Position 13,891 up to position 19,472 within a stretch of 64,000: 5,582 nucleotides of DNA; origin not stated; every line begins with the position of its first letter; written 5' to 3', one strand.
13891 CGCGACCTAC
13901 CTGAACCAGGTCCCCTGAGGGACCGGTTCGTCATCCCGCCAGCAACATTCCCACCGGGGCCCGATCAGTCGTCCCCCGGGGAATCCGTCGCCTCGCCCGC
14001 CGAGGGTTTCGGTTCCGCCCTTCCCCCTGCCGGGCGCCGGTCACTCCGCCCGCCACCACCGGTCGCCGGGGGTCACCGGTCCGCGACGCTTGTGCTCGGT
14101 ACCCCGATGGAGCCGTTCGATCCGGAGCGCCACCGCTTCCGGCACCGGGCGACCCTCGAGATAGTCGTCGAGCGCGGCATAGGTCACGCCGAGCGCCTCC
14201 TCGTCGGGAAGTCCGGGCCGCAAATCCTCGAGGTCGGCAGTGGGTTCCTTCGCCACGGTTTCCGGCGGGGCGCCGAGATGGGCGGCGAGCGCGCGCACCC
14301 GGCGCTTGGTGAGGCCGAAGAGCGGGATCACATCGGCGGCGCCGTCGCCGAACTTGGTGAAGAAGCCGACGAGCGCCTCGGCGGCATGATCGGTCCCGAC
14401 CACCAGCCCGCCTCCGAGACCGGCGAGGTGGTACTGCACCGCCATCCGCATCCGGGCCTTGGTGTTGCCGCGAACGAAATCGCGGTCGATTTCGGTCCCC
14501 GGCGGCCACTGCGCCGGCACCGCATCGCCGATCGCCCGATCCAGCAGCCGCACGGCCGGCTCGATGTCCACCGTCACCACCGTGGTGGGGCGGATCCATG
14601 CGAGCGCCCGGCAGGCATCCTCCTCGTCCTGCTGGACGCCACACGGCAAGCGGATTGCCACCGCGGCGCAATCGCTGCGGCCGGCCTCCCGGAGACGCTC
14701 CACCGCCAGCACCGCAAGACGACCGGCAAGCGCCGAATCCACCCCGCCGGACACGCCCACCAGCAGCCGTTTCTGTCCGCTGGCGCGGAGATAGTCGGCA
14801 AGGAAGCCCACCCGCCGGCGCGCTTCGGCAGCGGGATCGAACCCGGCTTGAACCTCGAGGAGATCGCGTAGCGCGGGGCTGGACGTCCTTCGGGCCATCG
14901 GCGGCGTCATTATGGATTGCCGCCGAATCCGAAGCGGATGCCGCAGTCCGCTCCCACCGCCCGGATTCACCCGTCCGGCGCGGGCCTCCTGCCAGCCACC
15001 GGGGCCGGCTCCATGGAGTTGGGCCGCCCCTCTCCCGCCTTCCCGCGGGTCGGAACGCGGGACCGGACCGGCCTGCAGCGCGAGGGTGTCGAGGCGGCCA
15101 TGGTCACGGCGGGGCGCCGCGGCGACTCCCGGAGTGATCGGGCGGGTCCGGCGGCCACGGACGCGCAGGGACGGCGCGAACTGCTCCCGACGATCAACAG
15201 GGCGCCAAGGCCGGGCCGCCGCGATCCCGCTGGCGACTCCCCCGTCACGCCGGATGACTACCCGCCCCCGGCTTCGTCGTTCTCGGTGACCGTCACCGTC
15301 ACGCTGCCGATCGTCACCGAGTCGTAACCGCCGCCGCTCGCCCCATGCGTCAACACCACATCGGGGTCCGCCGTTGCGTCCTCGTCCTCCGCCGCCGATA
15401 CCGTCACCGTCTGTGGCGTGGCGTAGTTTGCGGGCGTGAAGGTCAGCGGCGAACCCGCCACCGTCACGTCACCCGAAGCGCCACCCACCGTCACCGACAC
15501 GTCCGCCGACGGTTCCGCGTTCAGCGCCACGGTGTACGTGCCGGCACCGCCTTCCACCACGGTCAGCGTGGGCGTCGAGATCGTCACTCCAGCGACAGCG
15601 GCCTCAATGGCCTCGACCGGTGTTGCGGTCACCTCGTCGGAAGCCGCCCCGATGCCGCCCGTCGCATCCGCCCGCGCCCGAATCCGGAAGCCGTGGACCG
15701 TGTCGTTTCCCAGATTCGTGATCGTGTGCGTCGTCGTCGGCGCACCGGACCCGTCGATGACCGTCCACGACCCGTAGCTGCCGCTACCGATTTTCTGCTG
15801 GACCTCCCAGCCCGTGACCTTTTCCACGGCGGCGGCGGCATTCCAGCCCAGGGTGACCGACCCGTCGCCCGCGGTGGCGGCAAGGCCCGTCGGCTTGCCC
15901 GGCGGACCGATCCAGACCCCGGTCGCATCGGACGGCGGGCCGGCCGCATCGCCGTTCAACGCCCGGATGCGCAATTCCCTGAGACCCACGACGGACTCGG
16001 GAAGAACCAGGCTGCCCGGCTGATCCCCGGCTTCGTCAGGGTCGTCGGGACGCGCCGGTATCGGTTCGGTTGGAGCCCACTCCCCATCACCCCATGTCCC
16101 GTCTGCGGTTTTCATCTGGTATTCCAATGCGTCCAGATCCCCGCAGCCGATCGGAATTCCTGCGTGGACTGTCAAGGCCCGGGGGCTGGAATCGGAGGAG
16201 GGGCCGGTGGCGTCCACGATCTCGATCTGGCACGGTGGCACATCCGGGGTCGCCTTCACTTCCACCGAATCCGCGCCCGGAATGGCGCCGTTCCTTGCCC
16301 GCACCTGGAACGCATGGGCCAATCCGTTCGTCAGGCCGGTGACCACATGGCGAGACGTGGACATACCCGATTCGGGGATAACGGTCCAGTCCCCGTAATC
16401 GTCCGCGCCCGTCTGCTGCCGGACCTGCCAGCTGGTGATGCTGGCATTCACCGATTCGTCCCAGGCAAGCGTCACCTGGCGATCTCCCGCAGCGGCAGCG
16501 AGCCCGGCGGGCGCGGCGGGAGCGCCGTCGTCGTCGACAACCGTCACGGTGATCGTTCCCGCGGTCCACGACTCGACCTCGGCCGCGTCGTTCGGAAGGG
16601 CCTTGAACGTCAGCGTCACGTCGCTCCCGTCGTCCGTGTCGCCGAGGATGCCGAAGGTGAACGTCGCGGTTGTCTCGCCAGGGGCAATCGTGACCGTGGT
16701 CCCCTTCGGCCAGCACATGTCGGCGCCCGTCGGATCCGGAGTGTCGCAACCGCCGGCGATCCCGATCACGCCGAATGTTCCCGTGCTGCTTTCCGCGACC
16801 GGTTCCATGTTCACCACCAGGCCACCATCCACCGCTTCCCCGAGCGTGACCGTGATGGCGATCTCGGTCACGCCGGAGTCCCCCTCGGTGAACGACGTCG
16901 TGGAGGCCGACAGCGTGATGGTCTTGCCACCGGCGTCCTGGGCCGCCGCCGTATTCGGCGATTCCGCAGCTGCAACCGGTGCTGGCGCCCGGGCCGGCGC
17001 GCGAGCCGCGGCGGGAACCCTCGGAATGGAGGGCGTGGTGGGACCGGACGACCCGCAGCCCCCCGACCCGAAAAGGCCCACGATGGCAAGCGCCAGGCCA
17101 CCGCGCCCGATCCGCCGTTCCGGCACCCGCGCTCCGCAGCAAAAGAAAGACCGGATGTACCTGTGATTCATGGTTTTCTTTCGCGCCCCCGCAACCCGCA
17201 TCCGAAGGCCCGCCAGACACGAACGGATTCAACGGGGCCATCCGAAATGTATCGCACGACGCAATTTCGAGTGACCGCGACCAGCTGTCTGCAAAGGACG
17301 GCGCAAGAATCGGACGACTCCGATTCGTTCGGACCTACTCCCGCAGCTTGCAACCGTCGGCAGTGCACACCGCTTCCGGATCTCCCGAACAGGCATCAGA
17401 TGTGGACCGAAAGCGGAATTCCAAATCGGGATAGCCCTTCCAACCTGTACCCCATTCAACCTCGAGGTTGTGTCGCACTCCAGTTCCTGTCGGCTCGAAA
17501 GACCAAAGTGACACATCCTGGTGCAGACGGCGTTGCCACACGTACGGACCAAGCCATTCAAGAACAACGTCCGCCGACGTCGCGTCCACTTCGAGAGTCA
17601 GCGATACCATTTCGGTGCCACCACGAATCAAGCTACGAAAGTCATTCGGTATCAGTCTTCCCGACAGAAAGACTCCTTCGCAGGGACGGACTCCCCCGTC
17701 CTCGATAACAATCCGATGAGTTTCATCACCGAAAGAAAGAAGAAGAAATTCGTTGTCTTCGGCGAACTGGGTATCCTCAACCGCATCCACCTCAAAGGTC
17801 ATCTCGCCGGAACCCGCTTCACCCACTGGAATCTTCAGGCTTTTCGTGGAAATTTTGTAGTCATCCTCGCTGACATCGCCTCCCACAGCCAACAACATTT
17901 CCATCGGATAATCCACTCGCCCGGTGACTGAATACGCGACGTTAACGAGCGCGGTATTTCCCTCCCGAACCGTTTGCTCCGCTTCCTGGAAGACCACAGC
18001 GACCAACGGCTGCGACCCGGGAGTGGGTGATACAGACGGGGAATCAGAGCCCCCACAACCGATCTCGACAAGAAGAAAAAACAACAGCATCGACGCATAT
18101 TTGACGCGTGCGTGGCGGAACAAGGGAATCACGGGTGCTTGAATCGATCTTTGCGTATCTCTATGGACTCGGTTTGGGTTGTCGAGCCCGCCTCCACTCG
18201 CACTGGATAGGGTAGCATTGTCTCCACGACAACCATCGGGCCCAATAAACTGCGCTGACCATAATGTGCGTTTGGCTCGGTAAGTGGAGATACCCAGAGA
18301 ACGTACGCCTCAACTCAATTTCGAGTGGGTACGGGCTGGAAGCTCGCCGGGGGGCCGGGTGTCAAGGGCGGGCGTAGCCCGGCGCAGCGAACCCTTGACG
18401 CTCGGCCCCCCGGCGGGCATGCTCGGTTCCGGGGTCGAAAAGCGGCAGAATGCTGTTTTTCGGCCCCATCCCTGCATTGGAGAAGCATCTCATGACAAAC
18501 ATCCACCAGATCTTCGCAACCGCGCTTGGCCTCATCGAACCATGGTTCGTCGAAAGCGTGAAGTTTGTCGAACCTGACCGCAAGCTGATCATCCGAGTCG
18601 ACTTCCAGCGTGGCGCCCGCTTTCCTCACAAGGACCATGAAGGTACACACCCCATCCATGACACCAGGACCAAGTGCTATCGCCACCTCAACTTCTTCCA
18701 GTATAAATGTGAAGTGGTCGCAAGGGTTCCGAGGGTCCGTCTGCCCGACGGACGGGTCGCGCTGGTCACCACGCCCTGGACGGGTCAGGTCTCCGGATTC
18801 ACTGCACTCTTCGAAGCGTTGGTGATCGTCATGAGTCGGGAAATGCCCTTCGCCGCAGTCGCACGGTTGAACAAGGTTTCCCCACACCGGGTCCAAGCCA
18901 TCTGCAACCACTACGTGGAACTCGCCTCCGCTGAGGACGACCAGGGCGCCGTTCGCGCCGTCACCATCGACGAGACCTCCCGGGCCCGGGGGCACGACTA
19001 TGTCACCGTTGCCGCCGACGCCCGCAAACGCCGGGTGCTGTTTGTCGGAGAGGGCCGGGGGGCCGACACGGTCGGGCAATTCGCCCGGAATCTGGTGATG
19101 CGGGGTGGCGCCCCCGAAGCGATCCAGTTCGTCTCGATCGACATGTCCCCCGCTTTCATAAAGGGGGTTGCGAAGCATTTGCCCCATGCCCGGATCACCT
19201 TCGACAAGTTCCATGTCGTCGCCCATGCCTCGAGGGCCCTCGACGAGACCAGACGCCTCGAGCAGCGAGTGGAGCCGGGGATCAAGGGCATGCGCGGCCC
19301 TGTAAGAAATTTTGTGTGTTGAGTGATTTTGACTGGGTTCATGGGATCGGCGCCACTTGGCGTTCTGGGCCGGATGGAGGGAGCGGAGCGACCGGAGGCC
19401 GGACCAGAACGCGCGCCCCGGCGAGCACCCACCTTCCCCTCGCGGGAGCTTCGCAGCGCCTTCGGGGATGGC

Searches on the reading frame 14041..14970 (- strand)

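Call 22: search_protein_families(library=pfam, proteins=[window:14041-14970:-], max_evalue=0.001)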
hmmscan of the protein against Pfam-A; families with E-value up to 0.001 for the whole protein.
window:14041-14970:- (309 aa): 1 family
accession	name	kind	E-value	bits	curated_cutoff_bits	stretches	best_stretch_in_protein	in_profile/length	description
PF02540.23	NAD_synthase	-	4.5e-59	199.9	21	1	51-298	3-242/242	NAD synthase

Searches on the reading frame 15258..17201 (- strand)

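Call 5: search_protein_families(library=pfam, proteins=[window:15258-17201:-], max_evalue=0.01)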
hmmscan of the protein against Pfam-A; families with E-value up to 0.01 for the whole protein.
window:15258-17201:- (647 aa): 2 families
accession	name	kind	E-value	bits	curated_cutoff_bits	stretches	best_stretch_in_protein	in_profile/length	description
PF00041.27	fn3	-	1e-11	45.3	25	2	230-312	2-78/84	Fibronectin type III domain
PF25059.1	FN3_DSCAM-DSCAML_C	-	0.0072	17.1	39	0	252-306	17-68/89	DSCAM/DSCAML C-terminal Fn3-like domain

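Call 6: search_protein_families(library=ncbifam, proteins=[window:15258-17201:-], max_evalue=0.01)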
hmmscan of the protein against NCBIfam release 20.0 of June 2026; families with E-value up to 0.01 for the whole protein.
window:15258-17201:- (647 aa): 0 families

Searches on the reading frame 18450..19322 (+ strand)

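Call 22: search_protein_families(library=pfam, proteins=[window:18450-19322:+], max_evalue=0.001)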
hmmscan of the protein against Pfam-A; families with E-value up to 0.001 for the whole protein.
window:18450-19322:+ (290 aa): 2 families
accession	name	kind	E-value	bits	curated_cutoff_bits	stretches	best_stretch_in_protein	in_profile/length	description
PF01610.23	DDE_Tnp_ISL3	-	4.6e-29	102.3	23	1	172-274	2-104/240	Transposase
PF13542.12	HTH_Tnp_ISL3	-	1.1e-12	47.6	27.4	1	107-156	2-51/51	Helix-turn-helix domain of transposase family ISL3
